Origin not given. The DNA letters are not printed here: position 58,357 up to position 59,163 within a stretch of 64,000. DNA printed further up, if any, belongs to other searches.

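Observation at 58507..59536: A Panacea-domain (DUF4065) gene is coupled to an unknown 152-aa ORF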

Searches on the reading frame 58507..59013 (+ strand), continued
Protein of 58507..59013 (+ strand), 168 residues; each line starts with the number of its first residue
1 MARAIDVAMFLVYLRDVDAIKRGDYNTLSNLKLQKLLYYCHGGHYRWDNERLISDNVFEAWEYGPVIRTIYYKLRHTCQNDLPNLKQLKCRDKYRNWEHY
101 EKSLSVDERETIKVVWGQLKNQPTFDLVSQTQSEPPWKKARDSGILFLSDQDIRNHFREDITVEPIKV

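Call 84: get_annotated_region(hit=H133, flank=4000)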
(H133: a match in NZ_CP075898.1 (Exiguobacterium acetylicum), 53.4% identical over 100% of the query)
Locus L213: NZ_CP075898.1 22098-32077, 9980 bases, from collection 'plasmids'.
description: Exiguobacterium acetylicum strain SI17 plasmid p1, complete sequence
organism: Exiguobacterium acetylicum (NCBI taxid 41170)
taxonomy: Bacteria; Bacillota; Bacilli; Bacillales; ; Exiguobacterium; Exiguobacterium acetylicum
host: -; source: cell culture,litchi pericarp; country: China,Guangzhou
typing (MOB-suite, as given by PLSDB): mobilizable; relaxase MOBP
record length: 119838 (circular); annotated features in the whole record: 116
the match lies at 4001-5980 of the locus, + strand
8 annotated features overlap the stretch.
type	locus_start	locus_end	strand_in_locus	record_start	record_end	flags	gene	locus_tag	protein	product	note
CDS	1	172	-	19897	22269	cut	-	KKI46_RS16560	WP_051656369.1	VirD4-like conjugal transfer protein, CD1115 family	-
CDS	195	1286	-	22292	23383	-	-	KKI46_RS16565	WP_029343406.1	hypothetical protein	-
CDS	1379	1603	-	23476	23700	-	-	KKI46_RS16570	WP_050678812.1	hypothetical protein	-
CDS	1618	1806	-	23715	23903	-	-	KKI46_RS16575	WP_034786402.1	hypothetical protein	-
CDS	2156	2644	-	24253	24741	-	-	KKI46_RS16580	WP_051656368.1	helix-turn-helix transcriptional regulator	-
CDS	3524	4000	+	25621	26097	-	-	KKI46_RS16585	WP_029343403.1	type II toxin-antitoxin system antitoxin SocA domain-containing protein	-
CDS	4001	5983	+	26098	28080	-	-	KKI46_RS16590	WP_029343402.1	hypothetical protein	-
CDS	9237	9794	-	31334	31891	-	-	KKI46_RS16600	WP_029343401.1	recombinase family protein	GO:0006310 - DNA recombination [Evidence IEA]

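Call 92: find_encoding_contigs(protein=P0050, flank=3000, max_places=3)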
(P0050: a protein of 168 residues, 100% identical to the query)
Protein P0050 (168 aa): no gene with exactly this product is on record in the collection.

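Call 103: find_encoding_contigs(protein=P0067, flank=3500, max_places=2)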
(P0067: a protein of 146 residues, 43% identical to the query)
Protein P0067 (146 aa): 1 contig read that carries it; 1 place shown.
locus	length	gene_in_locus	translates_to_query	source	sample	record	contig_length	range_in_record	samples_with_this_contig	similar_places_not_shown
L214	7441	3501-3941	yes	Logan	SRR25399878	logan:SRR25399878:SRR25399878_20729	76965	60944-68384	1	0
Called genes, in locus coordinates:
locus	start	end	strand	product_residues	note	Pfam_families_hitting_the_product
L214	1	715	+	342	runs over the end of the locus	-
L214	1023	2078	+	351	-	-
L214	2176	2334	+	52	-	-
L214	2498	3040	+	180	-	PF18760:ART-PolyVal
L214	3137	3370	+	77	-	-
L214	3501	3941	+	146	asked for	PF13274:SocA_Panacea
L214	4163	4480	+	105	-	-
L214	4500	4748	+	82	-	-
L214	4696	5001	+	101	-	-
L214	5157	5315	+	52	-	-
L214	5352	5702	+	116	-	-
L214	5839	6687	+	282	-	PF14216:DUF4326, PF06908:YpsA (faint)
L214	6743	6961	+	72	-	-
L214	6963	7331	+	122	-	-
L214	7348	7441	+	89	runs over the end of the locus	-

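Call 104: find_encoding_contigs(protein=P0053, flank=3500, max_places=2)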
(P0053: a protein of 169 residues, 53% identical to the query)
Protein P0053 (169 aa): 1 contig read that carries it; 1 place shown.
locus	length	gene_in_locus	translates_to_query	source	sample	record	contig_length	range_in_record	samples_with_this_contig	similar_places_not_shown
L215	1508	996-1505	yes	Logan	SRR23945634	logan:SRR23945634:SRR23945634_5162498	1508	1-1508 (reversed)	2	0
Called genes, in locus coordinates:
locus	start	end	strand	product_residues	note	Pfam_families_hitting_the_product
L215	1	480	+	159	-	?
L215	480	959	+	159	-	PF13274:SocA_Panacea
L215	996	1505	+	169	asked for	PF13274:SocA_Panacea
